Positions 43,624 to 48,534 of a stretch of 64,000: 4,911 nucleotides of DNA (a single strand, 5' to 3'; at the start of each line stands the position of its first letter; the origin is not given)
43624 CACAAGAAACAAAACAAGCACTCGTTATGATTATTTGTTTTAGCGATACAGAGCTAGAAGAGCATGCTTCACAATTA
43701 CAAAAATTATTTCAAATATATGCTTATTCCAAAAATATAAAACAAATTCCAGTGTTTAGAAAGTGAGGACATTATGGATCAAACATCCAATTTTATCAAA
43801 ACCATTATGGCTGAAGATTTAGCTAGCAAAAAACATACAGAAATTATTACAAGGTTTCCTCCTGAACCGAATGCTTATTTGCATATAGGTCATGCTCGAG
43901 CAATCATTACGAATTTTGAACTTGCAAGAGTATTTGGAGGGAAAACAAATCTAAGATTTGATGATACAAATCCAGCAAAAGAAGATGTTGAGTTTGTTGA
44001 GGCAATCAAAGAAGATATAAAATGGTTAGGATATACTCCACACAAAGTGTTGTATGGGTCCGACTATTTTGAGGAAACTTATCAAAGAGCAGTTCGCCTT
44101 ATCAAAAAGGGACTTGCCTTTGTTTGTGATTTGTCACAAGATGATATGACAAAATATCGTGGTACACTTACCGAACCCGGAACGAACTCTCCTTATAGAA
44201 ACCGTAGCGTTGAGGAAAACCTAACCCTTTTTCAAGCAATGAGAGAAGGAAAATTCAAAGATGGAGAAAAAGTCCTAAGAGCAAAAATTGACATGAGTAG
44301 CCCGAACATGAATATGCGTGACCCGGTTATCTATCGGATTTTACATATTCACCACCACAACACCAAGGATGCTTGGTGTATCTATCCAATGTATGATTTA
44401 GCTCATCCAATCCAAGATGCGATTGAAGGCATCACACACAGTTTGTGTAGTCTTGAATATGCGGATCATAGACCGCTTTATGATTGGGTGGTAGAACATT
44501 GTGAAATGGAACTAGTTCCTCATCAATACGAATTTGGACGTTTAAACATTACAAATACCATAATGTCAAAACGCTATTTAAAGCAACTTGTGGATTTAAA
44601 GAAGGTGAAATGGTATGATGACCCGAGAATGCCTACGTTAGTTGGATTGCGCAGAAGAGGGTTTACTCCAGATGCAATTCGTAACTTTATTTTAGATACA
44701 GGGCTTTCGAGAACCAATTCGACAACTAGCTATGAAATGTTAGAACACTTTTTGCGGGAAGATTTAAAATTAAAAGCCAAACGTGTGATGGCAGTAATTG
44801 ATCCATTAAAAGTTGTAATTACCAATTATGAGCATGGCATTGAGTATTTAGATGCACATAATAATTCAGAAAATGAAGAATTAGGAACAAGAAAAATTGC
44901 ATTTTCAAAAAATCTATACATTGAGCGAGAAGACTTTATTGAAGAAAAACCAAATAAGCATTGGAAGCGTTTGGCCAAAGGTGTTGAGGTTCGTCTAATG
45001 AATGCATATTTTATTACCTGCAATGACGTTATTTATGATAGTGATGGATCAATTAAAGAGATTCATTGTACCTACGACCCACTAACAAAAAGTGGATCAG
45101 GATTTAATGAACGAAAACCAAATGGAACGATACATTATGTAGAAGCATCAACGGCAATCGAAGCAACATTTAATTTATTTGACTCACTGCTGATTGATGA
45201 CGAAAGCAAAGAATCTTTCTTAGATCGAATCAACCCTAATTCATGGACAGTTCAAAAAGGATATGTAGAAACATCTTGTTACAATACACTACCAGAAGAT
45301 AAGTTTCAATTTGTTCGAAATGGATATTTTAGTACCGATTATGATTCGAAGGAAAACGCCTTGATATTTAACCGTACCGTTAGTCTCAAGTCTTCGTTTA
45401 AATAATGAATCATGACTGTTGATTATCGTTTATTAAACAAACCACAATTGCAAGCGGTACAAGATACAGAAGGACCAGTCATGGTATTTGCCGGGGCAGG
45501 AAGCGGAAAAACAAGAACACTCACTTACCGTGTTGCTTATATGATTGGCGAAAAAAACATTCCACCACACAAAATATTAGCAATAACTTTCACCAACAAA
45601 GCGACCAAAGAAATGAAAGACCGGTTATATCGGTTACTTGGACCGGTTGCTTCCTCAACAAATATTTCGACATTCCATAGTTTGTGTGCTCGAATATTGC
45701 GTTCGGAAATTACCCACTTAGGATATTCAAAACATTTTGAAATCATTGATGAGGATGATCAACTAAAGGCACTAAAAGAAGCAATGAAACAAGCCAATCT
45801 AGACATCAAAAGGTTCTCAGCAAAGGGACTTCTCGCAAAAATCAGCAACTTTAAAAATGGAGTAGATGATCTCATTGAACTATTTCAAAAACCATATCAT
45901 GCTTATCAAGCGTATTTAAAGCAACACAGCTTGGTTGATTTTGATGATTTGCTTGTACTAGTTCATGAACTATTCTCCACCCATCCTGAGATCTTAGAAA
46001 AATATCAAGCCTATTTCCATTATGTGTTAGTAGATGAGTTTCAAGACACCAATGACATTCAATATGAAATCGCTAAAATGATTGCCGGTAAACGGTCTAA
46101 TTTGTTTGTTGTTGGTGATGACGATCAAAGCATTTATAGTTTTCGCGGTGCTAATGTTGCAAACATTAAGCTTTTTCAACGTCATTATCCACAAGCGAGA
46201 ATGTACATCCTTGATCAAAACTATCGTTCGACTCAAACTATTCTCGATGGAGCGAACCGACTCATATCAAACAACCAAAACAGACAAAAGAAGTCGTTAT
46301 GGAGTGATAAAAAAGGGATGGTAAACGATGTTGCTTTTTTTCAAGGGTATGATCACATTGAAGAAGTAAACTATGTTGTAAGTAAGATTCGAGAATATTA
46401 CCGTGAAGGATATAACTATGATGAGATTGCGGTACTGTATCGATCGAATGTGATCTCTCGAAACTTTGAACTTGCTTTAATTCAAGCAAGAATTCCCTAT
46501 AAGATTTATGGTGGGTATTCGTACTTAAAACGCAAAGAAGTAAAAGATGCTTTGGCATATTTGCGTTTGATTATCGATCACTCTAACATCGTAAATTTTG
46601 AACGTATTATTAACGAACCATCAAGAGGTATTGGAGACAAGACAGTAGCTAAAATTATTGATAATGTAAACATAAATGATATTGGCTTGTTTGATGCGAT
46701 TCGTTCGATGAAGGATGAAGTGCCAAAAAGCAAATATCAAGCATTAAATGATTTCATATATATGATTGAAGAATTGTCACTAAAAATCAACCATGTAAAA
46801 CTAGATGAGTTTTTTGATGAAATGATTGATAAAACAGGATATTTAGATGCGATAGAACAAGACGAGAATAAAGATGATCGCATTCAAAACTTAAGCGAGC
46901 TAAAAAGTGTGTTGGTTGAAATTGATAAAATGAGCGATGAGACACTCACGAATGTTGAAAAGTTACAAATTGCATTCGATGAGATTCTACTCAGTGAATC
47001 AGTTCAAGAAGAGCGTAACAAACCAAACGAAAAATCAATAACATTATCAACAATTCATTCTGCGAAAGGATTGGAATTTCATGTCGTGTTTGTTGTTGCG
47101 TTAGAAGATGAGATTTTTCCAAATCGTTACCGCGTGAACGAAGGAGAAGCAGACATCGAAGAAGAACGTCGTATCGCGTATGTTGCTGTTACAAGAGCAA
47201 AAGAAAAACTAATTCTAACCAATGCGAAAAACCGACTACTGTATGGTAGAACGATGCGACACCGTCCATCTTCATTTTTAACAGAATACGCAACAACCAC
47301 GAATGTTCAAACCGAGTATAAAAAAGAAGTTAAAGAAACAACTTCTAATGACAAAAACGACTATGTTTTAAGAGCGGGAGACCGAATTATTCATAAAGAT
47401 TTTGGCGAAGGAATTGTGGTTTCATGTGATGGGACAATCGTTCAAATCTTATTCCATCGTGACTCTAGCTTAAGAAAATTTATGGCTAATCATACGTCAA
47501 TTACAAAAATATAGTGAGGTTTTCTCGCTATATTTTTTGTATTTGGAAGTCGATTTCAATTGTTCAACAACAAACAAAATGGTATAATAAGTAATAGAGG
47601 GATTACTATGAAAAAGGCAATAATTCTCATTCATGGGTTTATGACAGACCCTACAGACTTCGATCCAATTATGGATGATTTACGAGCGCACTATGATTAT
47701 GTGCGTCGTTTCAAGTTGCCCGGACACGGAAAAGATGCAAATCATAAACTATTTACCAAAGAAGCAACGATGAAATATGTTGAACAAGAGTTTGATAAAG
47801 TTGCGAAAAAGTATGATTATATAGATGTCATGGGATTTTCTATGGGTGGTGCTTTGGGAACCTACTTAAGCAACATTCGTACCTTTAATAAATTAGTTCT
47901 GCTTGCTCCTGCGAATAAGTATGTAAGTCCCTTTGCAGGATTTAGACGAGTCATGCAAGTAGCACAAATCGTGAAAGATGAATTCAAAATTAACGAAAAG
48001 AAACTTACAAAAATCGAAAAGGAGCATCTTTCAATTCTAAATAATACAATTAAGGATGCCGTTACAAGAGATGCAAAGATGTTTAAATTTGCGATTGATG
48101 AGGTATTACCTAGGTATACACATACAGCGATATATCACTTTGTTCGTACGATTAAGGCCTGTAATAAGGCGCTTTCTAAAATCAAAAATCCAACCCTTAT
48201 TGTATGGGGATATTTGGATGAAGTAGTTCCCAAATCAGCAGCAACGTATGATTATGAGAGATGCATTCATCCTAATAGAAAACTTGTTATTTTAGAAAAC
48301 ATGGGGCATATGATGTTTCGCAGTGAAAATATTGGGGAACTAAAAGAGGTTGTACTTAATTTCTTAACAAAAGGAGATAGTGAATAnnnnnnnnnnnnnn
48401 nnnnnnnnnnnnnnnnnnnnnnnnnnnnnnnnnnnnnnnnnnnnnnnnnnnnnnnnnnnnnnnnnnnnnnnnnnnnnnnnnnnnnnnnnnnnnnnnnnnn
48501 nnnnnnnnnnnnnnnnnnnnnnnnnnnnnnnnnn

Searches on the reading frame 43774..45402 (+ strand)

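Call 55: search_protein_families(library=pfam, proteins=[window:43774-45402:+], max_evalue=0.00001)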
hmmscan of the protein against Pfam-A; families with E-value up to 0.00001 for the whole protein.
window:43774-45402:+ (543 aa): 3 families
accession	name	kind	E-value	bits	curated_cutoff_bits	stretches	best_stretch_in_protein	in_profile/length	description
PF00749.27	tRNA-synt_1c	-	1.8e-101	339.6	23.4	1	24-332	2-313/314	tRNA synthetases class I (E and Q), catalytic domain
PF03950.23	tRNA-synt_1c_C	-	8.6e-29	100.1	23.9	1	335-435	1-91/91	tRNA synthetases class I (E and Q), anti-codon binding domain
PF20974.2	tRNA-synt_1c_C2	-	4.2e-16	59.8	23.9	1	452-522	1-69/69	tRNA synthetases class I (E and Q), anti-codon binding domain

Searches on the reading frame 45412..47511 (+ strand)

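Call 55: search_protein_families(library=pfam, proteins=[window:45412-47511:+], max_evalue=0.00001)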
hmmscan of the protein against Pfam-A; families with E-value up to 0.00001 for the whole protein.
window:45412-47511:+ (700 aa): 4 families
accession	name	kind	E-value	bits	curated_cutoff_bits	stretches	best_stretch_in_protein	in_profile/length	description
PF00580.27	UvrD-helicase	-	1.1e-85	288.1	23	1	8-260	1-271/271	UvrD/REP helicase N-terminal domain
PF13361.12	UvrD_C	-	3.7e-65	221.1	25.6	1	266-606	2-349/350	UvrD-like helicase C-terminal domain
PF13245.12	AAA_19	-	1.9e-24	86.8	25.1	1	13-245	2-134/134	AAA domain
PF13538.12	UvrD_C_2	-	4.3e-10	39.7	27.4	1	543-602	2-51/52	UvrD-like helicase C-terminal domain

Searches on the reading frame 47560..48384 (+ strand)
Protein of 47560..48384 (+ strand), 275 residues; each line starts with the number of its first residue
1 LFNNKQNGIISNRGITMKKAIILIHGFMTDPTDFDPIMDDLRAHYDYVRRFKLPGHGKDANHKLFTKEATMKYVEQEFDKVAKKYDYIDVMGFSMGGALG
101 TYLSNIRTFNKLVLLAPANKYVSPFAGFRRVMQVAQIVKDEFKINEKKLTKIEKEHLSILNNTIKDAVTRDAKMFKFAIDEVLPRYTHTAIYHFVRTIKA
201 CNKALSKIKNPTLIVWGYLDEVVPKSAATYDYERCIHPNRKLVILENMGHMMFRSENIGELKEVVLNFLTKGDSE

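Call 68: search_protein_families(library=pfam, proteins=[window:47560-48384:+], max_evalue=0.0001)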
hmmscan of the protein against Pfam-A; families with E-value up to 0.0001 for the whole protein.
window:47560-48384:+ (275 aa): 5 families
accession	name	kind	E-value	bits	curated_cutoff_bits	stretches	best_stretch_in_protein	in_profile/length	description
PF12146.15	Hydrolase_4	-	1.2e-19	71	27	1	18-254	4-236/239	Serine aminopeptidase, S33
PF00561.26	Abhydrolase_1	-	4.9e-12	46.5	25.8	1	20-253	2-241/245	alpha/beta hydrolase fold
PF12697.13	Abhydrolase_6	-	1.1e-09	39.7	26.3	1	21-257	1-211/217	Alpha/beta hydrolase family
PF03959.19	FSH1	-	4.1e-06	27.1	21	1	60-251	78-200/211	Serine hydrolase (FSH1)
PF05728.18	UPF0227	-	2.4e-05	24.7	21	0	66-235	45-160/187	Uncharacterised protein family (UPF0227)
